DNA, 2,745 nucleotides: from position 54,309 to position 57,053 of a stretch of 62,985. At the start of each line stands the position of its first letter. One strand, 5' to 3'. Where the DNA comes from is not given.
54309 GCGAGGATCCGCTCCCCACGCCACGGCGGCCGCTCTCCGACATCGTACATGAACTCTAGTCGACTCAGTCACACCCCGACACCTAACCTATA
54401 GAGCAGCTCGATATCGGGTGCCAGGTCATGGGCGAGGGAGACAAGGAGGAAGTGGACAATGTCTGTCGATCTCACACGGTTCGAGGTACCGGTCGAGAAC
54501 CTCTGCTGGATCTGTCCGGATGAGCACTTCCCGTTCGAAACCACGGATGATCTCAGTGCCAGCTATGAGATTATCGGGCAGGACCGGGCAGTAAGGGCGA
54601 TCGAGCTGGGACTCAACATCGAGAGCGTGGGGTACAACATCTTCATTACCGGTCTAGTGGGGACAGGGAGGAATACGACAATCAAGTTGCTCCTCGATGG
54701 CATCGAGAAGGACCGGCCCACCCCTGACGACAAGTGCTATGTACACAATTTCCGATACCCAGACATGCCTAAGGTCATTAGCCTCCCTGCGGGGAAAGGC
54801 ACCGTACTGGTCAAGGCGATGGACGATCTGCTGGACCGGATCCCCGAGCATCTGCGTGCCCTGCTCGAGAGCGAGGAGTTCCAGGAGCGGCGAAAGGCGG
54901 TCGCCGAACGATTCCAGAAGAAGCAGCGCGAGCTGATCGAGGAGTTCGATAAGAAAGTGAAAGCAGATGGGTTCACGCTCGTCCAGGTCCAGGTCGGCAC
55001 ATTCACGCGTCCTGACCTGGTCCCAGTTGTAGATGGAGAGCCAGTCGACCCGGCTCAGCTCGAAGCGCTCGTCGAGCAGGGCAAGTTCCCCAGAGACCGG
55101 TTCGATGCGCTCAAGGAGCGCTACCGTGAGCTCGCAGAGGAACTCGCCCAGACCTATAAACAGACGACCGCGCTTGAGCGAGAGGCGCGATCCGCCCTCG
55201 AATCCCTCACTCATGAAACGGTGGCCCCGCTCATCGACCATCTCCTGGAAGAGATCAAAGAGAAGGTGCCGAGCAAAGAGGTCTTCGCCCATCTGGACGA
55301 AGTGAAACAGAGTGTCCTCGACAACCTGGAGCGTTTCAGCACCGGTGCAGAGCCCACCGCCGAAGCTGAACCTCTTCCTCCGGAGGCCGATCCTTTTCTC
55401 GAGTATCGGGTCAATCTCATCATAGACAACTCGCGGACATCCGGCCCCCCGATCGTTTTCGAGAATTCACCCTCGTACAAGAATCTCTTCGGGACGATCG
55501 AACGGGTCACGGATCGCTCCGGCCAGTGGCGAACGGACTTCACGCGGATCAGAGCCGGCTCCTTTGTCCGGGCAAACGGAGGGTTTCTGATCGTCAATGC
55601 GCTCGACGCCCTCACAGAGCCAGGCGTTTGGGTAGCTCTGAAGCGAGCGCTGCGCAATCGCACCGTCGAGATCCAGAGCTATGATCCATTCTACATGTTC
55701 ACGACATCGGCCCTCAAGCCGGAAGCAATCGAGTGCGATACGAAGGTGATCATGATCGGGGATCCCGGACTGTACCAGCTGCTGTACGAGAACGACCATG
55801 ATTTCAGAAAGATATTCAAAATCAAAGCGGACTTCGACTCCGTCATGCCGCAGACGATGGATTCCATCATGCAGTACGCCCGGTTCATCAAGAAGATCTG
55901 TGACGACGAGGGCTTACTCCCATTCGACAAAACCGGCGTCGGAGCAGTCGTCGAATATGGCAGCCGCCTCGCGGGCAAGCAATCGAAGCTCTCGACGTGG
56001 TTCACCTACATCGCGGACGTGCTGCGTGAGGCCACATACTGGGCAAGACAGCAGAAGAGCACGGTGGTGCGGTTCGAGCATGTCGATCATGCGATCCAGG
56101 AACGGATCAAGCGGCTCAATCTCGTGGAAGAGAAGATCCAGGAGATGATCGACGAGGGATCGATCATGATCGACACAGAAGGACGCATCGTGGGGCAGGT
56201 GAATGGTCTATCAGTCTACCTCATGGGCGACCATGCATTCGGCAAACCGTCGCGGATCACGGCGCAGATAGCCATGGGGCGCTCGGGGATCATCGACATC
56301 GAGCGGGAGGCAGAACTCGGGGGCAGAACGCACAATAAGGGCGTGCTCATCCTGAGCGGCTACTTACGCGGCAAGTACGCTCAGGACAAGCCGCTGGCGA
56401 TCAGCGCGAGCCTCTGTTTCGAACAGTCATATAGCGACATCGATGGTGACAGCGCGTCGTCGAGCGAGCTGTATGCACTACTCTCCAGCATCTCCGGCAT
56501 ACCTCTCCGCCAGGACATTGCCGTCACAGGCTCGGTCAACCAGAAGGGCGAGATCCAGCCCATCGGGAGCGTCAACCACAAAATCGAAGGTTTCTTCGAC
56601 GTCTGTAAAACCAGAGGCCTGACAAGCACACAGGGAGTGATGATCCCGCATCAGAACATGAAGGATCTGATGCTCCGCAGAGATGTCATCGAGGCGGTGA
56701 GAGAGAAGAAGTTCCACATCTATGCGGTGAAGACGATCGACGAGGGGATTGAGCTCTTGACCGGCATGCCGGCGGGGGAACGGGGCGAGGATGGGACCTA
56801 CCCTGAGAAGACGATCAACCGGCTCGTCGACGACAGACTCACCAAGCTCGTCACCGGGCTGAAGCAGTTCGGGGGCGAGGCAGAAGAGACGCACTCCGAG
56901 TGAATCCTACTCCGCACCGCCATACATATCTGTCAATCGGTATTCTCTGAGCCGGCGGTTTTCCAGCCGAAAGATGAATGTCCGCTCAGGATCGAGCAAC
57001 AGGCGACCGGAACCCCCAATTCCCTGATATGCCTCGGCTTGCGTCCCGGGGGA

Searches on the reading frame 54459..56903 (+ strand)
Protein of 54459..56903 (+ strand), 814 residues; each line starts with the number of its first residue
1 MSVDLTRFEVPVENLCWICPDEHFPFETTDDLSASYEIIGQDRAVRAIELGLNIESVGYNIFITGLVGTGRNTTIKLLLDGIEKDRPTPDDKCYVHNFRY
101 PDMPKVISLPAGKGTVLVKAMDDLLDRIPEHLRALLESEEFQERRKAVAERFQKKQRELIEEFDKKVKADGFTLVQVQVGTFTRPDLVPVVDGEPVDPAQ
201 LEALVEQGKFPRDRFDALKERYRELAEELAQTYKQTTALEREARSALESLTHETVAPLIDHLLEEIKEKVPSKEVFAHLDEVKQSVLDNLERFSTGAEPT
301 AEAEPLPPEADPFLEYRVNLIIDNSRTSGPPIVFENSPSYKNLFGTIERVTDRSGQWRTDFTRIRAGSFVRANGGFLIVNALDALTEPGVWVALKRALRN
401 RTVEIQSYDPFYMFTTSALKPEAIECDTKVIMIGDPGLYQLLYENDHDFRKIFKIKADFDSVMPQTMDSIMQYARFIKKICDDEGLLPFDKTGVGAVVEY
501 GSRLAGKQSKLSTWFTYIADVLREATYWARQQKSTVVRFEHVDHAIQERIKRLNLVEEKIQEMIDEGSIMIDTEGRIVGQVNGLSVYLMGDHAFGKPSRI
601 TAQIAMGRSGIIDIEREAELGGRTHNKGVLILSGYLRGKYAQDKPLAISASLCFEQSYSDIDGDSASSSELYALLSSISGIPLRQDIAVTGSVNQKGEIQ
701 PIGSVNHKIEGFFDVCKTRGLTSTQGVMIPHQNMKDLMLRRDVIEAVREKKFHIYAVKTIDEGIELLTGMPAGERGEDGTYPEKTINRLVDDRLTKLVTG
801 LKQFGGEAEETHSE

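Call 35: find_encoding_contigs(protein=window:54459-56903:+, flank=10000, max_places=1)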
Protein window:54459-56903:+ (814 aa): 9 contigs read that carry it; 1 place shown.
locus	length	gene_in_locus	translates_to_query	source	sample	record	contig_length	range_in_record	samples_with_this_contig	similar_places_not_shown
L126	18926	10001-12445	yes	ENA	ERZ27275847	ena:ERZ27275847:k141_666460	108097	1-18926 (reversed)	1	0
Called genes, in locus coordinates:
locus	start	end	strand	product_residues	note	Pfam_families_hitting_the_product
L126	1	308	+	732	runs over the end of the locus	PF00324:AA_permease, PF03522:SLC12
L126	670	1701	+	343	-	PF13860:FlgD_ig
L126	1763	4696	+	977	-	PF22148:Fervidolysin_NPro-like (faint), PF00082:Peptidase_S8, PF13860:FlgD_ig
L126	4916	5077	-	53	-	-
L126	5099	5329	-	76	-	-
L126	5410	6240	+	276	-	PF05552:MS_channel_1st_1 (weak), PF21088:MS_channel_1st (weak), PF00924:MS_channel_2nd, PF21082:MS_channel_3rd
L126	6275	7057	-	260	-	PF04784:DUF547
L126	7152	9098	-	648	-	PF12969:DUF3857, PF01841:Transglut_core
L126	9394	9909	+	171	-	PF14512:TM1586_NiRdase, PF00881:Nitroreductase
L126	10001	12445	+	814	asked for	PF20437:LonC_helical, PF13654:AAA_32, PF20436:LonB_AAA-LID, PF05362:Lon_C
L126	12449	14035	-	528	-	-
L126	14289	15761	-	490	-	PF00078:RVT_1, PF08388:GIIM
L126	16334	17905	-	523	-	PF13229:Beta_helix, PF05048:NosD (weak)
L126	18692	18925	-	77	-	?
